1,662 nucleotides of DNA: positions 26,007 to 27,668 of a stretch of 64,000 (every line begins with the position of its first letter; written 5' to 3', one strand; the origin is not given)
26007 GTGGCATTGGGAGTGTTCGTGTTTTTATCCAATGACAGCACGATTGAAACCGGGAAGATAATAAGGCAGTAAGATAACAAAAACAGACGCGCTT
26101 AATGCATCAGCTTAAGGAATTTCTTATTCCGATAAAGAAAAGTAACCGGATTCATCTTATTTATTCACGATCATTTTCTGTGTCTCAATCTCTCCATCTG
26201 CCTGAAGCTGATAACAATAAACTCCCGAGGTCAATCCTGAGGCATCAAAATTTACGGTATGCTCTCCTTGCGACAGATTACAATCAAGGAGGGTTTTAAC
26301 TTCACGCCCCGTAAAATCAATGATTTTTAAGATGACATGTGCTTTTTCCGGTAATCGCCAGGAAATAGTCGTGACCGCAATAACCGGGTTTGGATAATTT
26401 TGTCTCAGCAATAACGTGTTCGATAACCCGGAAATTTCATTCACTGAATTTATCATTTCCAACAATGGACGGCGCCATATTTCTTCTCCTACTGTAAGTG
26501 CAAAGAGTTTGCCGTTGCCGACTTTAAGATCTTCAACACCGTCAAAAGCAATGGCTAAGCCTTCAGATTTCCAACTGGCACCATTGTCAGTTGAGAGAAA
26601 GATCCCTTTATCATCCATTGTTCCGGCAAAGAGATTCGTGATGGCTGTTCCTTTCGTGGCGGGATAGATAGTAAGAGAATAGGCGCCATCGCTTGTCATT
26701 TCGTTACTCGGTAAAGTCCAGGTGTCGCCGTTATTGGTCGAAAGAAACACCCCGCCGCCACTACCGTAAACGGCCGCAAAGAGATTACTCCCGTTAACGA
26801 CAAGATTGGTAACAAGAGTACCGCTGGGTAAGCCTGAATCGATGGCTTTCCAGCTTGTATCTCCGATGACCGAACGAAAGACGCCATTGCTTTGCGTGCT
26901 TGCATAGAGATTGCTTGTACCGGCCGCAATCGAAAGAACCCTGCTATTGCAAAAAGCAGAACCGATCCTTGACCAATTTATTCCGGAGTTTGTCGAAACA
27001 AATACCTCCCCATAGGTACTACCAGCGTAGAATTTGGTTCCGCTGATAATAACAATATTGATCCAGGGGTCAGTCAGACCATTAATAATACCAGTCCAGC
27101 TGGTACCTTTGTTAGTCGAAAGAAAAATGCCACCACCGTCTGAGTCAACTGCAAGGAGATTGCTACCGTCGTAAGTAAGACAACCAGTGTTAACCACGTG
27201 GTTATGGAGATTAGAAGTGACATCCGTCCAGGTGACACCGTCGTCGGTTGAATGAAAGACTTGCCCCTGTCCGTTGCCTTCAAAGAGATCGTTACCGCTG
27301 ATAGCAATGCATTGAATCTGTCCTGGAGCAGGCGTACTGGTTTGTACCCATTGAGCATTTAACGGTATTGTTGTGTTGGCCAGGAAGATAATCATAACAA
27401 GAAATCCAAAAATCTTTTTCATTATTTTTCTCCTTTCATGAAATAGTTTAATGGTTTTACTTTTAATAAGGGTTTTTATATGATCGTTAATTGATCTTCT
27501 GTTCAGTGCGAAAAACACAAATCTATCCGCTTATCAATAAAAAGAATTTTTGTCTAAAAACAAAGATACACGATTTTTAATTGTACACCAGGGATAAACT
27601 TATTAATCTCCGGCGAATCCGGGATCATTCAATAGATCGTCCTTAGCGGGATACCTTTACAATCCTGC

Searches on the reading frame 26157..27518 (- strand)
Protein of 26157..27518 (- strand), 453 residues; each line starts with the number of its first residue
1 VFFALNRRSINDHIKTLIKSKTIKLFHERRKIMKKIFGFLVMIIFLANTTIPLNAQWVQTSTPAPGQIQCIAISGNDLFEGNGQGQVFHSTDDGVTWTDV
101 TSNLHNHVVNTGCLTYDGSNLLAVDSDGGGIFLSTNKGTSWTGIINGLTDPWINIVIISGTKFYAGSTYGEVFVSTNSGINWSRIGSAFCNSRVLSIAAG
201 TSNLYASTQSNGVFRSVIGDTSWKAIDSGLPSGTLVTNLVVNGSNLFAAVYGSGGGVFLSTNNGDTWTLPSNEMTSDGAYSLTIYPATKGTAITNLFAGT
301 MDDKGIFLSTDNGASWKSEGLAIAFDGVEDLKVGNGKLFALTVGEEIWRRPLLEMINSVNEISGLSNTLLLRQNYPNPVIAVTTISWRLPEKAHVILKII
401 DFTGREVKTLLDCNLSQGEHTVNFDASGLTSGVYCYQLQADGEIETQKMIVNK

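Call 27: search_protein_families(library=pfam, proteins=[window:26157-27518:-], max_evalue=0.01)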
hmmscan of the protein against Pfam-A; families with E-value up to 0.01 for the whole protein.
window:26157-27518:- (453 aa): 6 families
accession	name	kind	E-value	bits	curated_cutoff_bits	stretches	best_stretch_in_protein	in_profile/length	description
PF15902.12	Sortilin-Vps10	-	2.8e-10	40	33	2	86-143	2-59/446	Sortilin, neurotensin receptor 3,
PF18962.6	Por_Secre_tail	-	4.9e-10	40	27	1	375-451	2-75/75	Secretion system C-terminal sorting domain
PF02012.26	BNR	-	2.7e-07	30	27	0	307-317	1-11/12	BNR/Asp-box repeat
PF19755.4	DUF6242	-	0.00011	22.6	29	0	95-182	128-217/217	Domain of unknown function (DUF6242)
PF13859.12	BNR_3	-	0.003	17.4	27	0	82-111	195-224/308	BNR repeat-like domain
PF13860.13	FlgD_ig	-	0.0067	16.8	27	0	384-441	11-76/79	FlgD Ig-like domain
